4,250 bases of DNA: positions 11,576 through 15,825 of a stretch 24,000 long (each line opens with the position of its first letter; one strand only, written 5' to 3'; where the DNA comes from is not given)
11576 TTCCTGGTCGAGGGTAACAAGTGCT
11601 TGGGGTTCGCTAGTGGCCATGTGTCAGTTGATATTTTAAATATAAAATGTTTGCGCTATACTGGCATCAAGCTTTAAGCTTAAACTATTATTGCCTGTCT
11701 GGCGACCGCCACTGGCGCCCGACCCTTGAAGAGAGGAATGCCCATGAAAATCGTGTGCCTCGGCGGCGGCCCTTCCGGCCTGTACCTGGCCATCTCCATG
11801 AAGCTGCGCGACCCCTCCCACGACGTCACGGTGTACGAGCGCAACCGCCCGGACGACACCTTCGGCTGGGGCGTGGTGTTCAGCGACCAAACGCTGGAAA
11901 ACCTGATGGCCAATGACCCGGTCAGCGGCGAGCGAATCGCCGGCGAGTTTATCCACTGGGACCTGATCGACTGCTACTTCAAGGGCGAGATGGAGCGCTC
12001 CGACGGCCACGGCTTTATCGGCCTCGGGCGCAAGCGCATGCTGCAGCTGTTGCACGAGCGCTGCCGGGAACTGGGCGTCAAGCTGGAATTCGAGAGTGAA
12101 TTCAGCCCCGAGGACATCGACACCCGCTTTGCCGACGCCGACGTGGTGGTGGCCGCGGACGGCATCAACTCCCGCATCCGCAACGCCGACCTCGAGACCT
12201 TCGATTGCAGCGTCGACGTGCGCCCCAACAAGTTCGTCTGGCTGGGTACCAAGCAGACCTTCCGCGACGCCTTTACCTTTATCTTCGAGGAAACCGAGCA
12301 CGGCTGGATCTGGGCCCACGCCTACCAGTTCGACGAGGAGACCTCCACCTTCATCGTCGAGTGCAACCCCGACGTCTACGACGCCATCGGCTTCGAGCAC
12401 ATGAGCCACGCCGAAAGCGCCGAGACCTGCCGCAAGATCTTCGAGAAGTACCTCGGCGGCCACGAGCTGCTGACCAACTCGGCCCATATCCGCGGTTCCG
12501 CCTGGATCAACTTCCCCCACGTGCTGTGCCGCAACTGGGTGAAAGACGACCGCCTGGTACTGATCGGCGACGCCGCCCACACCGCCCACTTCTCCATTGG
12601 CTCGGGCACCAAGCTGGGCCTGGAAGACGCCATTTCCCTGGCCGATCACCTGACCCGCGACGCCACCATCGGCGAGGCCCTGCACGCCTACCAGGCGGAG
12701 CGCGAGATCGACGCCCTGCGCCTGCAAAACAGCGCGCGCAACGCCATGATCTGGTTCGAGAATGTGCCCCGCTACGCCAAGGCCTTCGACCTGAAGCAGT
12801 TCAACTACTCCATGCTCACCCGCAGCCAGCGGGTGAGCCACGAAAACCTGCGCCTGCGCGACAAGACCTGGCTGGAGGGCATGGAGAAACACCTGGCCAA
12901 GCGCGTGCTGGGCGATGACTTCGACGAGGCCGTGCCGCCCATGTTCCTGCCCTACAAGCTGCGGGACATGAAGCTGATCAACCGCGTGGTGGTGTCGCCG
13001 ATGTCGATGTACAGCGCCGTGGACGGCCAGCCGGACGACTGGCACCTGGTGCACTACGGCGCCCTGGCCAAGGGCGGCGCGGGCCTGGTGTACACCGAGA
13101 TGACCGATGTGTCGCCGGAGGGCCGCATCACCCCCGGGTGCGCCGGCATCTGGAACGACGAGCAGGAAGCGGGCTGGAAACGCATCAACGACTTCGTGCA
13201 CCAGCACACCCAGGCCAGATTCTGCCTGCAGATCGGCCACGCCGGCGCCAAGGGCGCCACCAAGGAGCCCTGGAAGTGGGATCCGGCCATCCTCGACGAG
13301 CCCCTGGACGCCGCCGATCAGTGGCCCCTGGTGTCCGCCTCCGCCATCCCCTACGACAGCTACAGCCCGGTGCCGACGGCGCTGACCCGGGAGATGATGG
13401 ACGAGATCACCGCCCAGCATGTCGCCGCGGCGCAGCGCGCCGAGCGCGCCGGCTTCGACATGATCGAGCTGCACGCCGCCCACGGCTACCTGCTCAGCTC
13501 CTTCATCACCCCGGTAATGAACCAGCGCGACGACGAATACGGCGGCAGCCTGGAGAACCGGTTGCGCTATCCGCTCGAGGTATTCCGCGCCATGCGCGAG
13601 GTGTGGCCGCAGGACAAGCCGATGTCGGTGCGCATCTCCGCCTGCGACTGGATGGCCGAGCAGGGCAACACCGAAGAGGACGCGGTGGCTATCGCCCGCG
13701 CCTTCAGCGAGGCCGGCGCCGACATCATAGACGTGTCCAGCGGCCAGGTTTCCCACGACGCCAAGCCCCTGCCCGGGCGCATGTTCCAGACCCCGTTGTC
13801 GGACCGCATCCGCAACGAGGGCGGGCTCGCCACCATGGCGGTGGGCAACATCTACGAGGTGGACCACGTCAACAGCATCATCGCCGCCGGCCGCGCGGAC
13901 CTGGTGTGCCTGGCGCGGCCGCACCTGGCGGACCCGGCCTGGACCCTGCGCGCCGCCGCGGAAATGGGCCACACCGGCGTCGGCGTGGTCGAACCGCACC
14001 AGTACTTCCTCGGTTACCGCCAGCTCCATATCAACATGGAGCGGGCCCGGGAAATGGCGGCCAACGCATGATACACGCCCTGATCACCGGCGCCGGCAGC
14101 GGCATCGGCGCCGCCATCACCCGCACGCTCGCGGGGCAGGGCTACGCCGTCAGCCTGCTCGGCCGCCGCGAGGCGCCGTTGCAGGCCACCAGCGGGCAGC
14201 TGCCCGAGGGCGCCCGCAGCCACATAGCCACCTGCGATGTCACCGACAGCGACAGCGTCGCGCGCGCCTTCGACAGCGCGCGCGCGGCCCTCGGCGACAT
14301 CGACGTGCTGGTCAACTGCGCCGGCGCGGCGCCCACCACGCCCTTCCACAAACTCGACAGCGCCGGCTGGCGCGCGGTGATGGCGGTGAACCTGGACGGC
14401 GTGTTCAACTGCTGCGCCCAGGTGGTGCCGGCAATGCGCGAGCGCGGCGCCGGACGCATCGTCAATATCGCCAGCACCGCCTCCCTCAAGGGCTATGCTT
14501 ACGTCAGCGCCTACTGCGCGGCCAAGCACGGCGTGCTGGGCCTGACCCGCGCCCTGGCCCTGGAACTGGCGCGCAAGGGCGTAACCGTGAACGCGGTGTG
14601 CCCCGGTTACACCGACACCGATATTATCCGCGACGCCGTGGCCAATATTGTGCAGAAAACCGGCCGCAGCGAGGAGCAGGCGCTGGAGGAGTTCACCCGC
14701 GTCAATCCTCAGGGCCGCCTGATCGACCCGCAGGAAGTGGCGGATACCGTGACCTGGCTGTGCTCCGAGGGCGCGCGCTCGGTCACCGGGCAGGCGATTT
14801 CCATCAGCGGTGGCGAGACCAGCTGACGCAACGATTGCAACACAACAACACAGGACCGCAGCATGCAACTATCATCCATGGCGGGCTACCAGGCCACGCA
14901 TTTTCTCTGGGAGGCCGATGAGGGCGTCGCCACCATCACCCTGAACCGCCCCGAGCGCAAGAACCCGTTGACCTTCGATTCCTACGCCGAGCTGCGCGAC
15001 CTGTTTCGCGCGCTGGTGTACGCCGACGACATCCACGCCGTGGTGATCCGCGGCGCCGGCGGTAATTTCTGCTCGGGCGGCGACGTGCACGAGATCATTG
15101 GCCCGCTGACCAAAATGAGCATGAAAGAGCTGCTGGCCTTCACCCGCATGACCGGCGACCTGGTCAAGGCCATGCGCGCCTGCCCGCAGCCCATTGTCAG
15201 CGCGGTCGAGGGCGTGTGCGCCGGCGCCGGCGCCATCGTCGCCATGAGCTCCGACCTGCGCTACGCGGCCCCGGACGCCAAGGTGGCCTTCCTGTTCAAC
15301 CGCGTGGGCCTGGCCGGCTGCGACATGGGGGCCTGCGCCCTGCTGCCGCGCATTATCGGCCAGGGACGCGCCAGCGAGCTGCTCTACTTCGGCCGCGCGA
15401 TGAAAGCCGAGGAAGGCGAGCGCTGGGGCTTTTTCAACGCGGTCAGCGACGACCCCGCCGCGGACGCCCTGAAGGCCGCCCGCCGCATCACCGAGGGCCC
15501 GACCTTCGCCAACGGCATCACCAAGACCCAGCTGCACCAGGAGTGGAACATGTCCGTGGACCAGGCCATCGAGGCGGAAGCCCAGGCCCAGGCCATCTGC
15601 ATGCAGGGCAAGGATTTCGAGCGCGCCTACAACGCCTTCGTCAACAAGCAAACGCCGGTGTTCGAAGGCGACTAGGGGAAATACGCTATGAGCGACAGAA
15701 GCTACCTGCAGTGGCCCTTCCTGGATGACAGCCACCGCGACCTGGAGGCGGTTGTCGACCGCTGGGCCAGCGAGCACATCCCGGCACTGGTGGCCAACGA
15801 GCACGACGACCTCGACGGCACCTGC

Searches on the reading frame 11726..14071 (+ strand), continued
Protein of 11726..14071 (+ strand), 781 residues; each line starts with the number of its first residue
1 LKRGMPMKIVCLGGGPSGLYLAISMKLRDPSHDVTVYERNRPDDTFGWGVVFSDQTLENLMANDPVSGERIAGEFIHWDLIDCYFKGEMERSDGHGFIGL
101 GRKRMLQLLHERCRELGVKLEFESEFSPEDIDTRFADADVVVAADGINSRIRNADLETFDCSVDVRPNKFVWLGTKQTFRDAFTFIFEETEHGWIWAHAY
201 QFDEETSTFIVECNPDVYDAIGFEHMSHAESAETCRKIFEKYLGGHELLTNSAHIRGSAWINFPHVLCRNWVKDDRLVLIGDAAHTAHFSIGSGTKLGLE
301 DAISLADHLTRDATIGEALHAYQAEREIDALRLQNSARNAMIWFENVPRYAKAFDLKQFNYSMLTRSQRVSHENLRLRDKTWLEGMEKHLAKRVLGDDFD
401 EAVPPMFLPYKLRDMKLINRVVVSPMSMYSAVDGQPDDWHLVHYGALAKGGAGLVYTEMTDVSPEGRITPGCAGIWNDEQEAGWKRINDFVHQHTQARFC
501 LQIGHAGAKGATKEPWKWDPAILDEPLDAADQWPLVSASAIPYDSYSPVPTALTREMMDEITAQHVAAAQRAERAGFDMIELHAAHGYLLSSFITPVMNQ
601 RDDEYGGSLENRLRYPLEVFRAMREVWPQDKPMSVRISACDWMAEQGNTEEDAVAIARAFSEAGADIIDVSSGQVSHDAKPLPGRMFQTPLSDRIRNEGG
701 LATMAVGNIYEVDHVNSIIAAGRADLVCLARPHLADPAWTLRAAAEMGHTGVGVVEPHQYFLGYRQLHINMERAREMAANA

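Call 59: get_annotated_region(hit=H137, flank=12000)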
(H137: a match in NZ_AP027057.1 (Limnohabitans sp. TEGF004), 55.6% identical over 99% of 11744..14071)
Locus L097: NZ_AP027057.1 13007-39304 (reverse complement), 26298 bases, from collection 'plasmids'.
description: Limnohabitans sp. TEGF004 plasmid pTEGF4, complete sequence
organism: Limnohabitans sp. TEGF004 (NCBI taxid 2986281)
taxonomy: Bacteria; Pseudomonadota; Betaproteobacteria; Burkholderiales; Comamonadaceae; Limnohabitans; Limnohabitans sp. TEGF004
host: -; source: water,lake surface water; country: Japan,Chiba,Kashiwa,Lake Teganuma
typing (MOB-suite, as given by PLSDB): non-mobilizable
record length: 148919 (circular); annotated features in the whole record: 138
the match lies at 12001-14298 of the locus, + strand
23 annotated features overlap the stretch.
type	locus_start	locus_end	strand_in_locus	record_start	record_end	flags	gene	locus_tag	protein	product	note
CDS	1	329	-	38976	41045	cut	-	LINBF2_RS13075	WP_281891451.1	hypothetical protein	-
CDS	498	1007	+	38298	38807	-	-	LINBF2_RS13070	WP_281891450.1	hypothetical protein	-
CDS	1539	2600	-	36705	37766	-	alr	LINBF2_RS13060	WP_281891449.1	alanine racemase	GO:0009252 - peptidoglycan biosynthetic process [Evidence IEA]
CDS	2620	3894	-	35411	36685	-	-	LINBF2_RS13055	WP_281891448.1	D-amino acid dehydrogenase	GO:0055130 - D-alanine catabolic process [Evidence IEA]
CDS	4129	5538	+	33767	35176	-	-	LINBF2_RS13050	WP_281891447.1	amino acid permease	GO:0006865 - amino acid transport [Evidence IEA]; GO:0055085 - transmembrane transport [Evidence IEA]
CDS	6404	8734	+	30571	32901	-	-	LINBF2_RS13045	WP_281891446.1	hypothetical protein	-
CDS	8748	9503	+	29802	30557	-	-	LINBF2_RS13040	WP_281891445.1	hypothetical protein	-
CDS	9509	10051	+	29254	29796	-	-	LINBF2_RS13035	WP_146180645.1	hypothetical protein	-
CDS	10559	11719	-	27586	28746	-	-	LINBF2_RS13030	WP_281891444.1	DcaP family trimeric outer membrane transporter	-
CDS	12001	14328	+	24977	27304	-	-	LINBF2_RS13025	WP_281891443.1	bifunctional salicylyl-CoA 5-hydroxylase/oxidoreductase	-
CDS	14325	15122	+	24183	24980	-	-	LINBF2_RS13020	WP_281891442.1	SDR family oxidoreductase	-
CDS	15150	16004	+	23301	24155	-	-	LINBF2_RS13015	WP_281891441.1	enoyl-CoA hydratase family protein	-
CDS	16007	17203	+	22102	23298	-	-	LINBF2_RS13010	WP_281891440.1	acyl-CoA dehydrogenase family protein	-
CDS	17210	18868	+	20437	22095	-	-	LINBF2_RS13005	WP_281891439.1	AMP-binding protein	-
CDS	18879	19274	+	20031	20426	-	-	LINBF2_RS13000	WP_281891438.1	RidA family protein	-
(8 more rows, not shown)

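Call 60: get_annotated_region(hit=H140, flank=12000)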
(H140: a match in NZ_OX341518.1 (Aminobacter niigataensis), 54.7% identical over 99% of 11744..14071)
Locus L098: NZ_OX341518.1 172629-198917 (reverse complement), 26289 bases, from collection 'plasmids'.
description: Aminobacter niigataensis strain MD1 plasmid paAMD1, complete sequence
organism: Aminobacter niigataensis (NCBI taxid 83265)
taxonomy: Bacteria; Pseudomonadota; Alphaproteobacteria; Hyphomicrobiales; Phyllobacteriaceae; Aminobacter; Aminobacter niigataensis
host: -; source: -; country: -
typing (MOB-suite, as given by PLSDB): non-mobilizable
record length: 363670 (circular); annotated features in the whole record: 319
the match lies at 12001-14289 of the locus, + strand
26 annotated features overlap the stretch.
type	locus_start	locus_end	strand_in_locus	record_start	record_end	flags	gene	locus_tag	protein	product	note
CDS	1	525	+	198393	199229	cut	kynA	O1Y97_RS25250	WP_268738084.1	tryptophan 2,3-dioxygenase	GO:0019441 - tryptophan catabolic process to kynurenine [Evidence IEA]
CDS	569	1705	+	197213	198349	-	-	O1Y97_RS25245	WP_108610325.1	ABC transporter substrate-binding protein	-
CDS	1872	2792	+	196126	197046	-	-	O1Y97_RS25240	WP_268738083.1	branched-chain amino acid ABC transporter permease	GO:0015803 - branched-chain amino acid transport [Evidence IEA]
CDS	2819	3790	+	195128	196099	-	-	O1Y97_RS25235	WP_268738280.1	branched-chain amino acid ABC transporter permease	GO:0015803 - branched-chain amino acid transport [Evidence IEA]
CDS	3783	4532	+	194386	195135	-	-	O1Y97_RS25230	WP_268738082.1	ABC transporter ATP-binding protein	-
CDS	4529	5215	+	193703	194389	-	-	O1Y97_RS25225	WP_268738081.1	ABC transporter ATP-binding protein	-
CDS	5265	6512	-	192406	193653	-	kynU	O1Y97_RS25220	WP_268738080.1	kynureninase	GO:0019441 - tryptophan catabolic process to kynurenine [Evidence IEA]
CDS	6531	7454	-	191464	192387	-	-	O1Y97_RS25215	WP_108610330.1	ABC transporter permease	-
CDS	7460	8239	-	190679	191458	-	-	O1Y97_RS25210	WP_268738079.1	ABC transporter ATP-binding protein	-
CDS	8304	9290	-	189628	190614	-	-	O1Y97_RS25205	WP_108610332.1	ABC transporter substrate-binding protein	-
CDS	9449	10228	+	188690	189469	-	-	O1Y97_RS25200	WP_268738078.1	GntR family transcriptional regulator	GO:0006355 - regulation of DNA-templated transcription [Evidence IEA]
CDS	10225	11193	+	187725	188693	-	-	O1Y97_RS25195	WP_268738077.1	pyridoxal-phosphate dependent enzyme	-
CDS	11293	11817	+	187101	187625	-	-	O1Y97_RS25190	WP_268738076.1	MarR family transcriptional regulator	GO:0006355 - regulation of DNA-templated transcription [Evidence IEA]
CDS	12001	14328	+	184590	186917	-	-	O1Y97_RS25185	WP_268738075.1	bifunctional salicylyl-CoA 5-hydroxylase/oxidoreductase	-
CDS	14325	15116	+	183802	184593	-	-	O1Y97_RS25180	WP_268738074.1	SDR family NAD(P)-dependent oxidoreductase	-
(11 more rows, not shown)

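Call 78: get_annotated_region(hit=H133, flank=12000)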
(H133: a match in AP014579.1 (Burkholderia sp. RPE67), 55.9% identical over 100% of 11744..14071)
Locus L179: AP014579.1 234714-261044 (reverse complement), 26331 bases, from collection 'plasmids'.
description: Burkholderia sp. RPE67 plasmid p1 DNA, complete genome
organism: Burkholderia sp. RPE67 (NCBI taxid 758796)
taxonomy: Bacteria; Pseudomonadota; Betaproteobacteria; Burkholderiales; Burkholderiaceae; Burkholderia; Burkholderia sp. RPE67
host: -; source: Riptortus pedestris; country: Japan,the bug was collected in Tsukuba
typing (MOB-suite, as given by PLSDB): non-mobilizable
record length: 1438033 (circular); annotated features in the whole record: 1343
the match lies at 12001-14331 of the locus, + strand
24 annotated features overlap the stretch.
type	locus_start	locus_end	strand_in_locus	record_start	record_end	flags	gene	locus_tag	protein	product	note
CDS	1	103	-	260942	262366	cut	-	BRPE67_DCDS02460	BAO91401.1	putative cytochrome c peroxidase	-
CDS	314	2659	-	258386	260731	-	-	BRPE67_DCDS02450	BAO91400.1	phosphoesterase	-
CDS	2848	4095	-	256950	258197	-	-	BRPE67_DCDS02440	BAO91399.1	mandelate racemase/muconate lactonizing protein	-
CDS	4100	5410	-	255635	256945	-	-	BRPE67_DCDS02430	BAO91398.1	major facilitator superfamily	-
CDS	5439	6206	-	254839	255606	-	-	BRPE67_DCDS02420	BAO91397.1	short-chain dehydrogenase/reductase SDR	-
CDS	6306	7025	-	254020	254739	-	gntR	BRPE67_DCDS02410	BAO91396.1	GntR domain-containing protein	-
CDS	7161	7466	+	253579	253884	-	-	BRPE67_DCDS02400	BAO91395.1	uncharacterized protein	-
CDS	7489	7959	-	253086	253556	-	-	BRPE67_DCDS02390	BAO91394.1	hemerythrin-like metal-binding protein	-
CDS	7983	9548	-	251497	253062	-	-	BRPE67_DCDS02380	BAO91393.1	methyl-accepting chemotaxis sensory transducer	-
CDS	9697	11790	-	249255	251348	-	-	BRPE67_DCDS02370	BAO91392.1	oxidoreductase FAD/NAD(P)-binding domain protein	-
CDS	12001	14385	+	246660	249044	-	-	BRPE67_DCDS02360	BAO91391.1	flavin oxidoreductase/NADH oxidase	-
CDS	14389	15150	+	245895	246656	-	-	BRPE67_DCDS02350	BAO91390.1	short-chain dehydrogenase/reductase SDR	-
CDS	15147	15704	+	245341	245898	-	marR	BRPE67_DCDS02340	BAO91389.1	transcriptional regulator, MarR family with acetyltransferase activity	-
CDS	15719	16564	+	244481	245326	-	-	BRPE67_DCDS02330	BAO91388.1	enoyl-coA hydratase/isomerase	-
CDS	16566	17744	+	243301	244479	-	-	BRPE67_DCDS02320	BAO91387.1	acyl-coA dehydrogenase domain-containing protein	-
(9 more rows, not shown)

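Call 79: get_annotated_region(hit=H134, flank=12000)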
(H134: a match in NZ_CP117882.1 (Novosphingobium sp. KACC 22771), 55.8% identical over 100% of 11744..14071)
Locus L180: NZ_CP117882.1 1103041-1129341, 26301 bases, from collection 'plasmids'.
description: Novosphingobium sp. KACC 22771 plasmid unnamed1, complete sequence
organism: Novosphingobium sp. KACC 22771 (NCBI taxid 3025670)
taxonomy: Bacteria; Pseudomonadota; Alphaproteobacteria; Sphingomonadales; Sphingomonadaceae; Novosphingobium; Novosphingobium sp. KACC 22771
host: -; source: Single cell,soil; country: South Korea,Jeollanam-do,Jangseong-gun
typing (MOB-suite, as given by PLSDB): non-mobilizable; mating-pair formation MPF_F
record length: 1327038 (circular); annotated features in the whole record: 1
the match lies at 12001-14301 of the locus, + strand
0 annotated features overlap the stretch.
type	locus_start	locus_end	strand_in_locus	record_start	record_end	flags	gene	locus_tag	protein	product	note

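Call 80: get_annotated_region(hit=H135, flank=12000)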
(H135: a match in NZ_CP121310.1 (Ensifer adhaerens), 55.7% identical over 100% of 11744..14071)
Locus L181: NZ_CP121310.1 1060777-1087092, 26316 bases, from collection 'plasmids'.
description: Ensifer adhaerens strain Casida A-T305 plasmid unnamedB, complete sequence
organism: Ensifer adhaerens (NCBI taxid 106592)
taxonomy: Bacteria; Pseudomonadota; Alphaproteobacteria; Hyphomicrobiales; Rhizobiaceae; Ensifer; Ensifer adhaerens
host: -; source: bacterial colony,soil; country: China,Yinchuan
typing (MOB-suite, as given by PLSDB): non-mobilizable; mating-pair formation MPF_T
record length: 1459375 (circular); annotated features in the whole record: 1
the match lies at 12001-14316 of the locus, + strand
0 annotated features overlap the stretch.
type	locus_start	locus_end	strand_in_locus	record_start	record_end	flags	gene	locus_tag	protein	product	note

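Call 81: get_annotated_region(hit=H146, flank=12000)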
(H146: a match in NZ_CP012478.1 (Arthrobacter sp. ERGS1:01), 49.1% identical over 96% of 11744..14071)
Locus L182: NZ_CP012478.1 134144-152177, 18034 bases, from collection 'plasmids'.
description: Arthrobacter sp. ERGS1:01 isolate water plasmid unnamed1, complete sequence
organism: Arthrobacter sp. ERGS1:01 (NCBI taxid 1704044)
taxonomy: Bacteria; Actinomycetota; Actinomycetes; Micrococcales; Micrococcaceae; Arthrobacter; Arthrobacter sp. ERGS1:01
host: -; source: single,stream water; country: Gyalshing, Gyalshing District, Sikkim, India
typing (MOB-suite, as given by PLSDB): non-mobilizable
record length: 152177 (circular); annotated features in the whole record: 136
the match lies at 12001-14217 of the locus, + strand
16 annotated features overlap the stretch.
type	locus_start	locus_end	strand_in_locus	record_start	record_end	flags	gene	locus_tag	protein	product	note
CDS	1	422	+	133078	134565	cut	-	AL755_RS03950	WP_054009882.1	aldehyde dehydrogenase family protein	-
CDS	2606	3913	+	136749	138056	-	-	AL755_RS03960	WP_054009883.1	ISL3 family transposase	-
CDS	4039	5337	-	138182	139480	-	kynU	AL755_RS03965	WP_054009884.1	kynureninase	GO:0019441 - tryptophan catabolic process to kynurenine [Evidence IEA]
CDS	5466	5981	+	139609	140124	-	-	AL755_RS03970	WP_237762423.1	Lrp/AsnC family transcriptional regulator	-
CDS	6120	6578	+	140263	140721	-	-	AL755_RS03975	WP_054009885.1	thioesterase family protein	-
CDS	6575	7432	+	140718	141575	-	-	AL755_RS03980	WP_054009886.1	PaaX family transcriptional regulator C-terminal domain-containing protein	-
CDS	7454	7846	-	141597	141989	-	-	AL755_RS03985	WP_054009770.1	RidA family protein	-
CDS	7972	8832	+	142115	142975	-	-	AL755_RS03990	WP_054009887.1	fumarylacetoacetate hydrolase family protein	-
CDS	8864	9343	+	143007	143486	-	-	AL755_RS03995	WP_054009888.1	cupin domain-containing protein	-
CDS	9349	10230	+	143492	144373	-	-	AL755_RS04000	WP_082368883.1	acyl-CoA thioesterase domain-containing protein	-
CDS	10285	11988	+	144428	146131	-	-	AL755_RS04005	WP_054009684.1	AMP-binding protein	-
CDS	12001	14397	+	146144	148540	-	-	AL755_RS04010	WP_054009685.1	bifunctional salicylyl-CoA 5-hydroxylase/oxidoreductase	-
CDS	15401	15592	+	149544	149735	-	-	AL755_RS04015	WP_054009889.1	hypothetical protein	-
CDS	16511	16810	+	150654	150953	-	-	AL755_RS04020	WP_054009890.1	hypothetical protein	-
CDS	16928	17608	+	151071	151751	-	-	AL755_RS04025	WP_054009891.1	transporter substrate-binding domain-containing protein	-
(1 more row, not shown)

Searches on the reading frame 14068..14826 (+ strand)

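Call 4: search_protein_families(library=pfam, proteins=[window:14068-14826:+])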
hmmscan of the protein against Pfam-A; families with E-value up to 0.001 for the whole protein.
window:14068-14826:+ (252 aa): 6 families
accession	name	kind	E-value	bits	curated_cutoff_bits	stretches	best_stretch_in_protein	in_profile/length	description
PF00106.31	adh_short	-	7e-63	212.1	26.6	1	3-190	2-190/195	short chain dehydrogenase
PF13561.12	adh_short_C2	-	3.9e-61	207.1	27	1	8-249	1-234/236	Enoyl-(Acyl carrier protein) reductase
PF08659.16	KR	-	1.3e-15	58.2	22.6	1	5-155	4-155/180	KR domain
PF01370.27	Epimerase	-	6.1e-08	32.8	20.9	1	4-137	1-116/240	NAD dependent epimerase/dehydratase family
PF13460.12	NAD_binding_10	-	1.4e-07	32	27.2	1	8-139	1-101/184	NAD(P)H-binding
PF23441.1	SDR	-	1.3e-05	25.2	27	1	78-193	91-205/258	SDR-like rossmann domain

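Call 5: search_protein_families(library=ncbifam, proteins=[window:14068-14826:+])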
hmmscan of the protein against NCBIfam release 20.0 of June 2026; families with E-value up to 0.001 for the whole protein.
window:14068-14826:+ (252 aa): 233 families (the best 25 are shown)
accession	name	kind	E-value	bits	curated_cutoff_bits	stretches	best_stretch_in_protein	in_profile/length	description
TIGR01963.1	PHB_DH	subfamily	3.2e-70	236.3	307.05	1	4-250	4-252/255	3-hydroxybutyrate dehydrogenase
NF009093.0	PRK12429.1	subfamily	1.2e-68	231.3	258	1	4-249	8-255/259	3-hydroxybutyrate dehydrogenase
NF009466.0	PRK12826.1-2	subfamily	1.8e-64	217.6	222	1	3-251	5-245/248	3-oxoacyl-ACP reductase FabG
TIGR01829.1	AcAcCoA_reduct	subfamily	1.5e-60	204.9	302.1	1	4-250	3-240/242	acetoacetyl-CoA reductase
NF004791.0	PRK06138.1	equivalog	1.4e-59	201.4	312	1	4-251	8-250/252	SDR family oxidoreductase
NF005559.1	PRK07231.1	subfamily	1.5e-58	198.2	215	1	4-251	7-248/249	glucose 1-dehydrogenase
NF004198.0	PRK05653.1-3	equivalog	1.9e-58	197.9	296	1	4-250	10-246/248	3-oxoacyl-ACP reductase FabG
TIGR01830.1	3oxo_ACP_reduc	equivalog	1.4e-56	191.9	297.75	1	4-249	1-237/239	3-oxoacyl-[acyl-carrier-protein] reductase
NF005469.0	PRK07063.1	equivalog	9e-56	189.3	306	1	3-250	9-254/260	SDR family oxidoreductase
NF009464.0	PRK12824.1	subfamily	1.1e-55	189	269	1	4-249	5-241/245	3-oxoacyl-ACP reductase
NF052558.1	MBtsdlDhBudC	equivalog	1.6e-55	188.4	270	1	4-251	6-242/250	meso-2,3-butanediol dehydrogenase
TIGR02415.1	23BDH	subfamily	1.9e-53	181.5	304.35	1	4-249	3-250/254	acetoin reductase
NF004818.0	PRK06172.1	equivalog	2.2e-53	181.2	336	1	4-251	10-251/253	SDR family oxidoreductase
TIGR03971.1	SDR_subfam_1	subfamily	3.2e-53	180.8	300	1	4-251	6-269/271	mycofactocin-coupled SDR family oxidoreductase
NF047923.1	pyridox_DH_SDR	equivalog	5.9e-53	179.9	325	1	3-250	5-240/243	pyridoxal 4-dehydrogenase, SDR-type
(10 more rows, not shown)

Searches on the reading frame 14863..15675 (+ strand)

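Call 4: search_protein_families(library=pfam, proteins=[window:14863-15675:+])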
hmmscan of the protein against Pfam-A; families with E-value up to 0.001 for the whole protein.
window:14863-15675:+ (270 aa): 2 families
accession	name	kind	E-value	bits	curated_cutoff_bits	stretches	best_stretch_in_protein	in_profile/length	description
PF00378.25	ECH_1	-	8.6e-40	137.1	27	1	18-269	2-250/251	Enoyl-CoA hydratase/isomerase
PF16113.10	ECH_2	-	2.2e-23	83.7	27.2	1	23-190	2-167/335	Enoyl-CoA hydratase/isomerase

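Call 5: search_protein_families(library=ncbifam, proteins=[window:14863-15675:+])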
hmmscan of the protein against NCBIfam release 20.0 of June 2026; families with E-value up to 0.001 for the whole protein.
window:14863-15675:+ (270 aa): 70 families (the best 25 are shown)
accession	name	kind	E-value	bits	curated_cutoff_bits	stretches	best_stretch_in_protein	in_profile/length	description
NF006107.0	PRK08258.1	equivalog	3e-146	486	330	1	4-270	9-277/277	enoyl-CoA hydratase family protein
NF005699.0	PRK07509.1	equivalog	1.1e-44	153.2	249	1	17-268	9-262/267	crotonase/enoyl-CoA hydratase family protein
NF006699.0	PRK09245.1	subfamily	1.8e-44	152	354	1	15-269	6-265/266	crotonase/enoyl-CoA hydratase family protein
TIGR02280.1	PaaB1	equivalog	4e-44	151.1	345.15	1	15-269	2-255/256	2-(1,2-epoxy-1,2-dihydrophenyl)acetyl-CoA isomerase PaaG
NF004794.0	PRK06142.1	equivalog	2e-43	149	308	1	14-269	8-272/273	crotonase/enoyl-CoA hydratase family protein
NF046063.1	oxepin_alt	equivalog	1.3e-42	146.1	300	1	18-265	6-253/254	oxepin-CoA hydrolase, alternative type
NF004635.0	PRK05981.1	equivalog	2.3e-41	142.1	351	1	12-269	4-265/266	enoyl-CoA hydratase/isomerase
NF004525.0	PRK05870.1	equivalog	2.6e-39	135.7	285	1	14-258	5-245/249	enoyl-CoA hydratase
NF004857.0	PRK06210.1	equivalog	6.2e-39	134.1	341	1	11-269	7-274/275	enoyl-CoA hydratase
NF004725.0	PRK06072.1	equivalog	1.9e-38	132.6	293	1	17-269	5-247/248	enoyl-CoA hydratase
NF005700.0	PRK07511.1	subfamily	1.6e-37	129.5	274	1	17-268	8-259/260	enoyl-CoA hydratase family protein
NF004796.0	PRK06144.1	subfamily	2e-37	129.1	272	1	12-269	8-261/262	enoyl-CoA hydratase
NF051848.1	EnCoAHydtEchA19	equivalog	6.8e-37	127.4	400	1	15-269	3-257/258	enoyl-CoA hydratase EchA19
NF004781.0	PRK06127.1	subfamily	7.7e-37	127.4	291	1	10-269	9-268/269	enoyl-CoA hydratase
NF006007.0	PRK08138.1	subfamily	5.8e-36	124.2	355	1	17-269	13-260/261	enoyl-CoA hydratase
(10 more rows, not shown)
